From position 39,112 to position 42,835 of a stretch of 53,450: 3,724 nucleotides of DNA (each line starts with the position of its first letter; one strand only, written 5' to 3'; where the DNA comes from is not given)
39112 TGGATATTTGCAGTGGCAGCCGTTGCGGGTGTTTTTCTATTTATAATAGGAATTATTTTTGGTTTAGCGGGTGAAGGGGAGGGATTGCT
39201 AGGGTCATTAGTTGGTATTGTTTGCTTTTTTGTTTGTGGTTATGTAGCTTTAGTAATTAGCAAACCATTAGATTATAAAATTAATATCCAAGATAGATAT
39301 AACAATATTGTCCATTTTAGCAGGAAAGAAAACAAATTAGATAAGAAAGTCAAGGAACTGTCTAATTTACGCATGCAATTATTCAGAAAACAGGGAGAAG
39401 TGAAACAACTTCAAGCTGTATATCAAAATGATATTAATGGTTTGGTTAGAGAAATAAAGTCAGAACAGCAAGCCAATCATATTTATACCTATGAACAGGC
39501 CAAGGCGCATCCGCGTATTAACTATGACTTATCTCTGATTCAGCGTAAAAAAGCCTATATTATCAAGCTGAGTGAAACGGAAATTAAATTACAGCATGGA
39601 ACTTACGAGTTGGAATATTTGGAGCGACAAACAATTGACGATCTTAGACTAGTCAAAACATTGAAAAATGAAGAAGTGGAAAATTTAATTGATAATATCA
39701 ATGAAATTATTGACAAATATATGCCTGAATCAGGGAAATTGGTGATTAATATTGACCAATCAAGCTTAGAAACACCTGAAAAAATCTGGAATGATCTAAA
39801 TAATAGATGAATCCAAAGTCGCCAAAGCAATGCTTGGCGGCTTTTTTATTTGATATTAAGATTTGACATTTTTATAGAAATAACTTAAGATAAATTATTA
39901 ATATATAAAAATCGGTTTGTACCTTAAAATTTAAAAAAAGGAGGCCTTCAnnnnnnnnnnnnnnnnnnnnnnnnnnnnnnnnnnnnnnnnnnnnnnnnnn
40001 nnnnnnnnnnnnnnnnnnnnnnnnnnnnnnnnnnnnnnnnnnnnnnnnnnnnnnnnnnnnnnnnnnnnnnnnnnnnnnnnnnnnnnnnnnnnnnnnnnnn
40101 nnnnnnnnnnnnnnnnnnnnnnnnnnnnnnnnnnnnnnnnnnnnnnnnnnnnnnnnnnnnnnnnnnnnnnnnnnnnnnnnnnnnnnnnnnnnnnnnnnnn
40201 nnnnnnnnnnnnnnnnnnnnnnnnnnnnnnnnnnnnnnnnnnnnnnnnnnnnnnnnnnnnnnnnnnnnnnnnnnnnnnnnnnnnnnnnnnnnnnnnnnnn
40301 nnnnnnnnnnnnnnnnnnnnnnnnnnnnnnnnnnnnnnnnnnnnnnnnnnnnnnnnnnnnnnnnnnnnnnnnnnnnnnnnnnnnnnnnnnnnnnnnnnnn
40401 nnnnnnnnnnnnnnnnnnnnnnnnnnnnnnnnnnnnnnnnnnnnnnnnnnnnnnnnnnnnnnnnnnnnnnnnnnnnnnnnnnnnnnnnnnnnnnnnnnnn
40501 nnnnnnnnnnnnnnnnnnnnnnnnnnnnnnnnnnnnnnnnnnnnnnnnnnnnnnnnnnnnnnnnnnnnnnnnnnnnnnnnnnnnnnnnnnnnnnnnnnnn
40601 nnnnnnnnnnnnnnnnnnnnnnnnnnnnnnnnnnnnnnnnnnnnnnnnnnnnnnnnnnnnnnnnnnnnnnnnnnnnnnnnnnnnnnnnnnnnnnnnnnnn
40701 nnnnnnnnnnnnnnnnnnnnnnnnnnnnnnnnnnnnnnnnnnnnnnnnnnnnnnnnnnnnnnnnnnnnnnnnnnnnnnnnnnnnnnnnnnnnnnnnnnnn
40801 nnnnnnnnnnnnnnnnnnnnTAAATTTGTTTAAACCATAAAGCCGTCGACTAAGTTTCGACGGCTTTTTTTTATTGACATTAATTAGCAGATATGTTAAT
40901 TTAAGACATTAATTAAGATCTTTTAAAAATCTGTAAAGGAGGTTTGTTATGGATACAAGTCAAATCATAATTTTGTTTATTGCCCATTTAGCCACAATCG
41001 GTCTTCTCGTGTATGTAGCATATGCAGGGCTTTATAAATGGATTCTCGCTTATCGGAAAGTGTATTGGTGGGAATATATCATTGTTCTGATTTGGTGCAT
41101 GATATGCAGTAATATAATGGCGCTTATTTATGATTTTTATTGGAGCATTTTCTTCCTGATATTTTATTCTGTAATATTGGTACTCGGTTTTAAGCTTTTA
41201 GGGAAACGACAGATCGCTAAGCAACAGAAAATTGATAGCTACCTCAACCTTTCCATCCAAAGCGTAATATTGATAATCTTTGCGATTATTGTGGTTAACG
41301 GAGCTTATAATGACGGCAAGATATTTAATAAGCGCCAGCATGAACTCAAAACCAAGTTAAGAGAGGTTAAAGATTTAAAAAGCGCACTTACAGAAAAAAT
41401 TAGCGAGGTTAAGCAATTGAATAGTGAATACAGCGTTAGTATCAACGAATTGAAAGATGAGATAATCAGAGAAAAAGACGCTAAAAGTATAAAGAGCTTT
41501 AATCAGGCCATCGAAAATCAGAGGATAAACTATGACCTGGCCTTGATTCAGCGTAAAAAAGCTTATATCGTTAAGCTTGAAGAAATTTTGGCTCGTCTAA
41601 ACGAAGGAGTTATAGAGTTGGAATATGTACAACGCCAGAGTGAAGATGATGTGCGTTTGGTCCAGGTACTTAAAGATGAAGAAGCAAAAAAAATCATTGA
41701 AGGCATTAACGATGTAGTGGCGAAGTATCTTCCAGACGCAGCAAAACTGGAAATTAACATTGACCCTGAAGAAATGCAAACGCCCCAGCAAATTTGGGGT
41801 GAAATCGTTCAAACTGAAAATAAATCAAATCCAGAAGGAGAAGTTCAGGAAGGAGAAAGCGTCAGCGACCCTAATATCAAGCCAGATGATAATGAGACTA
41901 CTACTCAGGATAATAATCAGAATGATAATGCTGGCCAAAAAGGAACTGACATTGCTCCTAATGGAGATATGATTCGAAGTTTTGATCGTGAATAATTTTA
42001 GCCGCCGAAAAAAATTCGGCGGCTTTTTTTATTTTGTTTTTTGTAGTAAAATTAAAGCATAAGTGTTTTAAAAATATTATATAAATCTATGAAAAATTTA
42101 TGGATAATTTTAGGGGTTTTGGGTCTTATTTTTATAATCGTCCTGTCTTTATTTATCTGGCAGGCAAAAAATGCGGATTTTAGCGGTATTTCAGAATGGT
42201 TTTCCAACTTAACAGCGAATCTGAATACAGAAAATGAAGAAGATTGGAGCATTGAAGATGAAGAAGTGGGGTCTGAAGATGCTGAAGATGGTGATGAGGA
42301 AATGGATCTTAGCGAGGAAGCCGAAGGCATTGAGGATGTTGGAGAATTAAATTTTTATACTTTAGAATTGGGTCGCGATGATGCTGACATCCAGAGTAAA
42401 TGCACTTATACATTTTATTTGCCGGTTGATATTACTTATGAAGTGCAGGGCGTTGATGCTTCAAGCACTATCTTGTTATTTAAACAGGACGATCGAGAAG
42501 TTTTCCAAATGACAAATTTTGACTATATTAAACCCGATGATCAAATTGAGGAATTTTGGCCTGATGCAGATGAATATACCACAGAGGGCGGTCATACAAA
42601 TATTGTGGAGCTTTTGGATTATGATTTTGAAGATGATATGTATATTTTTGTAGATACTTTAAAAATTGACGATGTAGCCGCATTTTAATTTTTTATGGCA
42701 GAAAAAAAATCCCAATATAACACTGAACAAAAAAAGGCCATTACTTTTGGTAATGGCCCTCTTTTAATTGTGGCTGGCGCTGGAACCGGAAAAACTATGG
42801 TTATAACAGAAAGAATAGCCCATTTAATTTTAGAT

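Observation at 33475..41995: Four-paralogue family of membrane-anchored Snf7/ESCRT-III-PspA-like proteins with swapped N-terminal TM modules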

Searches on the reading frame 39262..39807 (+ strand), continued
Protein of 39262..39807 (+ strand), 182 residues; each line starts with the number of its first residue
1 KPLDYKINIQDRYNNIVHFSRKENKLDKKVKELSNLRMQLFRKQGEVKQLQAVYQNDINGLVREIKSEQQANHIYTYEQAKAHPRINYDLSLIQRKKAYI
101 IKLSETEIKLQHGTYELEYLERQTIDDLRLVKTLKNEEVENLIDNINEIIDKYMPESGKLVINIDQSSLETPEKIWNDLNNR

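Call 71: list_cluster_members(proteins=[P0056, P0060, P0079, P0097, P0124, P0146, P0043, P0052, P0150, P0009])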
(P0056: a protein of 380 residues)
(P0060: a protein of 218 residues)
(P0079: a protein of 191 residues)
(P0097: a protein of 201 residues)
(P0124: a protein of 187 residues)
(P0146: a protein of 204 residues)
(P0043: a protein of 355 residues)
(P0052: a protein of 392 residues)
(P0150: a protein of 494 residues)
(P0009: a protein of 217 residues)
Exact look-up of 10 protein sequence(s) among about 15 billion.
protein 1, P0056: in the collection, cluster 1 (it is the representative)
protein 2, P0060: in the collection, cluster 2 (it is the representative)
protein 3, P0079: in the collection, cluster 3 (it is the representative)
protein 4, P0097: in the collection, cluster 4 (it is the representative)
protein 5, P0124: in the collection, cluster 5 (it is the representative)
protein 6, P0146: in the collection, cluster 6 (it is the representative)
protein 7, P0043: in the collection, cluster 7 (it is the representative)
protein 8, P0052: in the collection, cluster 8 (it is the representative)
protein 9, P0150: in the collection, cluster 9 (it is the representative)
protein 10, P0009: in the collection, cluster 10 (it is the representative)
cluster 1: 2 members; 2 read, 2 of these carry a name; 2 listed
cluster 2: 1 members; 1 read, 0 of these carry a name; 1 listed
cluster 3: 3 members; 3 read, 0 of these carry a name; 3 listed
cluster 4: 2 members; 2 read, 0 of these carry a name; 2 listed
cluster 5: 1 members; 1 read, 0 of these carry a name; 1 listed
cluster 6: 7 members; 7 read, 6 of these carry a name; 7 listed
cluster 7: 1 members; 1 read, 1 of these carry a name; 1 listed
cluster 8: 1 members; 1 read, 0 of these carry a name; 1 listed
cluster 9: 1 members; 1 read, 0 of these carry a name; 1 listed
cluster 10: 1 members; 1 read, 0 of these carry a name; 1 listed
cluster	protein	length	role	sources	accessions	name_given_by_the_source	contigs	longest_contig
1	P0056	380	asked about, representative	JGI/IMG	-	hypothetical protein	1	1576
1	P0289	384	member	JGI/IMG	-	hypothetical protein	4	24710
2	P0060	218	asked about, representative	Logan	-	-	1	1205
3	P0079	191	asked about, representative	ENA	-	-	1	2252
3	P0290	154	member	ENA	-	-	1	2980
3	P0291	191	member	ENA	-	-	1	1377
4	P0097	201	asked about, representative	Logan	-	-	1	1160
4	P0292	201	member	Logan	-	-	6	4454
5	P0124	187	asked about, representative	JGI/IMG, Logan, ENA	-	-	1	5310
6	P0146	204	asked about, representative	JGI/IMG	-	phosphoglycerate-specific signal transduction histidine kinase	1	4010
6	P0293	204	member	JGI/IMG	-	phosphoglycerate-specific signal transduction histidine kinase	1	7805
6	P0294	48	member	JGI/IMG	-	hypothetical protein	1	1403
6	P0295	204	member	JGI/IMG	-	phosphoglycerate-specific signal transduction histidine kinase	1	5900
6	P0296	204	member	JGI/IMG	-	phosphoglycerate-specific signal transduction histidine kinase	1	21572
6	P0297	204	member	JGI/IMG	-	phosphoglycerate-specific signal transduction histidine kinase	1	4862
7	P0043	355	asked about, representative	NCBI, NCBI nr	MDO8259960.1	MAG: hypothetical protein Q7T50_00490 [Candidatus Magasanikbacteria bacterium] | hypothetical protein [Candidatus Magasanikbacteria bacterium]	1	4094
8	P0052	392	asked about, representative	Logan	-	-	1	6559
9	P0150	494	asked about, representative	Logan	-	-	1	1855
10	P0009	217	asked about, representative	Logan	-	-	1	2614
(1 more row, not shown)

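Call 72: find_encoding_contigs(protein=P0296, flank=8000, max_places=1)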
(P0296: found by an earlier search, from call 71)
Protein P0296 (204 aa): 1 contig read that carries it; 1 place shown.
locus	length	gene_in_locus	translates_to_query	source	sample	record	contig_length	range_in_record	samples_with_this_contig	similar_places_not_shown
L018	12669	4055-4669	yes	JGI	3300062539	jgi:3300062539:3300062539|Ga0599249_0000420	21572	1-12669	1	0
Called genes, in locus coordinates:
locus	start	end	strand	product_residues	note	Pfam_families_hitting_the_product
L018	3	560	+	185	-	?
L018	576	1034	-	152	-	-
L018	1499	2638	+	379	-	PF00805:Pentapeptide, PF13576:Pentapeptide_3 (faint), PF13599:Pentapeptide_4 (faint), PF25296:Decapeptide (faint), PF00805:Pentapeptide, PF01582:TIR, PF13676:TIR_2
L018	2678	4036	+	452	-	-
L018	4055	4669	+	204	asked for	-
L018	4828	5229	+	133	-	-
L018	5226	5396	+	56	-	-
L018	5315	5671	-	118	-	-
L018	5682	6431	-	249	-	PF00731:AIRC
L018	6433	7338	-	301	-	-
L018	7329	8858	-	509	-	PF00117:GATase, PF07722:Peptidase_C26, PF02540:NAD_synthase (weak), PF03054:tRNA_Me_trans (weak), PF00958:GMP_synt_C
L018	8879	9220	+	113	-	-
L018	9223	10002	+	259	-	PF00697:PRAI (weak)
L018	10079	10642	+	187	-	PF08207:EFP_N, PF01132:EFP, PF09285:Elong-fact-P_C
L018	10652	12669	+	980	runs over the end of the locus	PF00270:DEAD, PF04851:ResIII (weak), PF00271:Helicase_C, PF22982:WHD_HRQ1 (weak), PF09369:MZB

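Call 73: find_encoding_contigs(protein=P0289, flank=8000, max_places=1)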
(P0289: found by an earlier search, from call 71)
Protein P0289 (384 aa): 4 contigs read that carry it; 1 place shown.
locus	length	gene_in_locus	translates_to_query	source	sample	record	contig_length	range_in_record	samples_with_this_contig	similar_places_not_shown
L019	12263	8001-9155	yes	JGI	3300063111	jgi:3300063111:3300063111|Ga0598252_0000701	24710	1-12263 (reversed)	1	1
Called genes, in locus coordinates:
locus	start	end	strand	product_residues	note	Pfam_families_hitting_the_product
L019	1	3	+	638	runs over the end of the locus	PF03787:RAMPs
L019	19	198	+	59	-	-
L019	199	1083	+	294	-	-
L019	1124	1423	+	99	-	-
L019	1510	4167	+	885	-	PF10040:CRISPR_Cas6 (weak), PF00078:RVT_1, PF01867:Cas_Cas1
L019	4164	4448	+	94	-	PF09827:CRISPR_Cas2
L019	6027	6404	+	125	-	-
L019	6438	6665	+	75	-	-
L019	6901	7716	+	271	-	-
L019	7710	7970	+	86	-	-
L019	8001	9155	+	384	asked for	-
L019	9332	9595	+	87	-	-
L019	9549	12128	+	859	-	PF02534:T4SS-DNA_transf (faint), PF01935:DUF87 (weak), PF10412:TrwB_AAD_bind (faint), PF12696:TraG-D_C (weak)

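Call 77: search_protein_families(library=pfam, proteins=[L002:8231-9034:+, L004:9497-10318:+, L006:11590-12414:+, L010:5896-6708:+, L011:12554-13576:+, L019:6901-7713:+], max_evalue=1)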
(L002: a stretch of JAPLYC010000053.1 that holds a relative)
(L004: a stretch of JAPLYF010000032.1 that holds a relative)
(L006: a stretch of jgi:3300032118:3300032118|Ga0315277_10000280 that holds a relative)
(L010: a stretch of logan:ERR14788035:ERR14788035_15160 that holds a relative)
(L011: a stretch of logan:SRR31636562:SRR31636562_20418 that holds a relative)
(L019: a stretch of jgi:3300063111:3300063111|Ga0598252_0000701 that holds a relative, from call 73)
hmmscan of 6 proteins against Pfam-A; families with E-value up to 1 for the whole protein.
L002:8231-9034:+ (268 aa): 0 families

L004:9497-10318:+ (274 aa): 4 families
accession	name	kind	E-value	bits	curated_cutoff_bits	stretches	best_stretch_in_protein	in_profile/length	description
PF10192.15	GPR180-TMEM145_TM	-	0.046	13.7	23.7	1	49-98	138-188/224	GPR180/TMEM145, transmembrane domain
PF03116.20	NQR2_RnfD_RnfE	-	0.057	13.2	27.7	1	30-121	171-252/296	NQR2, RnfD, RnfE family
PF01292.26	Ni_hydr_CYTB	-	0.19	11.9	30.1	0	12-83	11-74/179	Prokaryotic cytochrome b561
PF13567.11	DUF4131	-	0.57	10.3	31.6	0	54-106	6-50/165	Domain of unknown function (DUF4131)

L006:11590-12414:+ (275 aa): 1 family
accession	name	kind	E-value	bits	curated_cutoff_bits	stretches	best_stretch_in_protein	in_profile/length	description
PF22571.1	LiaI-LiaF-TM_PspC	-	0.036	14.3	27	1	15-102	43-134/142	PspC transmembrane region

L010:5896-6708:+ (271 aa): 1 family
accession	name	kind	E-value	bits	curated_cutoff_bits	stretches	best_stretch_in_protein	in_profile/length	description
PF07676.18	PD40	-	0.12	12.8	20.9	1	184-207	14-37/38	WD40-like Beta Propeller Repeat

L011:12554-13576:+ (341 aa): 3 families
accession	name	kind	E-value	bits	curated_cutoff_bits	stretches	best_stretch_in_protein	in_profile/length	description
PF19762.4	DUF6249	-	0.0066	16.8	33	1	72-144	54-100/104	Domain of unknown function (DUF6249)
PF22571.1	LiaI-LiaF-TM_PspC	-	0.0071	16.5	27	1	78-168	38-133/142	PspC transmembrane region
PF10893.13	Phage_186_Fil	-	0.076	13.2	25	1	184-206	11-33/56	Bacteriophage 186, Fil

L019:6901-7713:+ (271 aa): 1 family
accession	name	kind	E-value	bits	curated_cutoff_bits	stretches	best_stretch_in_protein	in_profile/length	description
PF22571.1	LiaI-LiaF-TM_PspC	-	0.32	11.2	27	1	9-102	33-135/142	PspC transmembrane region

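Call 82: fold_search(model_id=the predicted structure, library=viral)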
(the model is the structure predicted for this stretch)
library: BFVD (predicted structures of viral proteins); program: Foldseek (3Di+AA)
matches with E <= 10: 671; with E <= 0.001: 0
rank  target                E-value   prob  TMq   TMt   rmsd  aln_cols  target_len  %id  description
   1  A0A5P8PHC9            1.5e-03  1.00  0.51  0.44   6.5       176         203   15  Uncharacterized protein [Serratia phage Muldoon]
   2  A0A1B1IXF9            3.5e-03  1.00  0.46  0.41   7.7       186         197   14  Uncharacterized protein [Citrobacter phage vB_CfrM_CfP1]
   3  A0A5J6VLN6            6.7e-03  1.00  0.52  0.36   6.1       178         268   11  Snf7 family protein [Megaviridae environmental sample]
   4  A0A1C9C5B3            2.0e-02  0.98  0.41  0.37  16.7       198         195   12  SMODS and SLOG-associating 2TM effector domain-containing protein [Heterosigma akashiwo virus 01]
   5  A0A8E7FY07            2.7e-02  1.00  0.55  0.43   8.6       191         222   12  (no name in the UniProt tables at hand)
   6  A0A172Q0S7            2.9e-02  0.95  0.40  0.30  10.3       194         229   13  PspA/IM30 family protein [Acinetobacter phage vB_AbaM_ME3]
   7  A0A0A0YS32            4.0e-02  0.80  0.35  0.30  17.6       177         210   17  Uncharacterized protein [Erwinia phage phiEa2809]
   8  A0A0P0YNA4            4.2e-02  1.00  0.62  0.48  10.4       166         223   13  (no name in the UniProt tables at hand)
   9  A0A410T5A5            6.1e-02  1.00  0.67  0.74   4.7       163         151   12  Uncharacterized protein [Acinetobacter phage Henu6]
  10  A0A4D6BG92            6.1e-02  0.94  0.44  0.40   8.2       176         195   12  (no name in the UniProt tables at hand)
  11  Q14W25                6.5e-02  0.99  0.52  0.37   8.8       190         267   13  ORF81 [Ranid herpesvirus 2]
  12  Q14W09                8.0e-02  0.99  0.54  0.19  10.0       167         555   16  ORF97 [Ranid herpesvirus 2]
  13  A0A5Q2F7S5            1.1e-01  0.85  0.44  0.38  16.3       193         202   10  Tail completion protein [Klebsiella phage UPM 2146]
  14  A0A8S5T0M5            1.2e-01  0.93  0.50  0.37  29.0       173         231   17  Uncharacterized protein [Myoviridae sp. ctWb16]
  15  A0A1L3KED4            1.3e-01  0.57  0.33  0.10  18.6       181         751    8  (no name in the UniProt tables at hand)
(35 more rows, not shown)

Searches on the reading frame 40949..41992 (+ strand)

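Call 4: search_protein_families(library=pfam, proteins=[window:40949-41992:+], max_evalue=1)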
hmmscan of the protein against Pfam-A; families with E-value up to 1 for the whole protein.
window:40949-41992:+ (348 aa): 2 families
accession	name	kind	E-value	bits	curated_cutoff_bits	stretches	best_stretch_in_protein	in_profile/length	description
PF12081.13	GldM_1st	-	0.092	13.2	25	1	131-182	29-80/194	GldM N-terminal domain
PF09843.14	DUF2070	-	0.34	9.6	30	1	10-115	43-148/561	Predicted membrane protein (DUF2070)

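Call 6: search_protein_families(library=ncbifam, proteins=[window:40949-41992:+], max_evalue=1)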
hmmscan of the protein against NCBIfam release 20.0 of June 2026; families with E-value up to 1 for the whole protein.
window:40949-41992:+ (348 aa): 2 families
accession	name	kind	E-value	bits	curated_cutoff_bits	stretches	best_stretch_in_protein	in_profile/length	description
NF043058.1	T4SS_LegC2C7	subfamily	0.068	12.1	350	1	125-196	207-280/348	LegC2/C7 family Dot/Icm T4SS effector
TIGR04154.1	archaeo_STT3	subfamily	0.49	8.6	450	1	15-120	368-480/831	oligosaccharyl transferase, archaeosortase A system-associated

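Call 16: search_protein_families(library=padloc, proteins=[window:40949-41992:+], max_evalue=1)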
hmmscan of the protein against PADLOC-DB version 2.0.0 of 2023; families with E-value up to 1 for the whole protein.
window:40949-41992:+ (348 aa): 0 families

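Call 17: search_protein_families(library=phrogs, proteins=[window:40949-41992:+], max_evalue=1)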
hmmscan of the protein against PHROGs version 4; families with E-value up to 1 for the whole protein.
window:40949-41992:+ (348 aa): 4 families
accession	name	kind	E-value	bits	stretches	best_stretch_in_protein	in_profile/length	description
phrog_18816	-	unknown function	0.037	15.2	1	108-178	9-85/110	-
phrog_1074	-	unknown function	0.077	14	1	128-157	33-62/64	-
phrog_28312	-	unknown function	0.11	13.6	1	73-92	25-44/50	-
phrog_20960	-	unknown function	0.43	11.3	1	31-122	34-118/179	-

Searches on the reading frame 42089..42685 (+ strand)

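Call 4: search_protein_families(library=pfam, proteins=[window:42089-42685:+], max_evalue=1)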
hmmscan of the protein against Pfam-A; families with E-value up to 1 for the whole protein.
window:42089-42685:+ (199 aa): 0 families

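Call 6: search_protein_families(library=ncbifam, proteins=[window:42089-42685:+], max_evalue=1)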
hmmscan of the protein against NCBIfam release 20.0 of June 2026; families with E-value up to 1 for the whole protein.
window:42089-42685:+ (199 aa): 1 family
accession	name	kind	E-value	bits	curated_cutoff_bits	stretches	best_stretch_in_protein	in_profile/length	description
TIGR02830.1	spore_III_AG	equivalog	0.17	11.3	147.7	1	5-86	6-78/186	stage III sporulation protein AG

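Call 16: search_protein_families(library=padloc, proteins=[window:42089-42685:+], max_evalue=1)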
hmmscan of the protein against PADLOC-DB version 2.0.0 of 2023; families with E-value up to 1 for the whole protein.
window:42089-42685:+ (199 aa): 0 families

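Call 17: search_protein_families(library=phrogs, proteins=[window:42089-42685:+], max_evalue=1)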
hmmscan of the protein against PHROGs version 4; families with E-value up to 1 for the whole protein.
window:42089-42685:+ (199 aa): 0 families
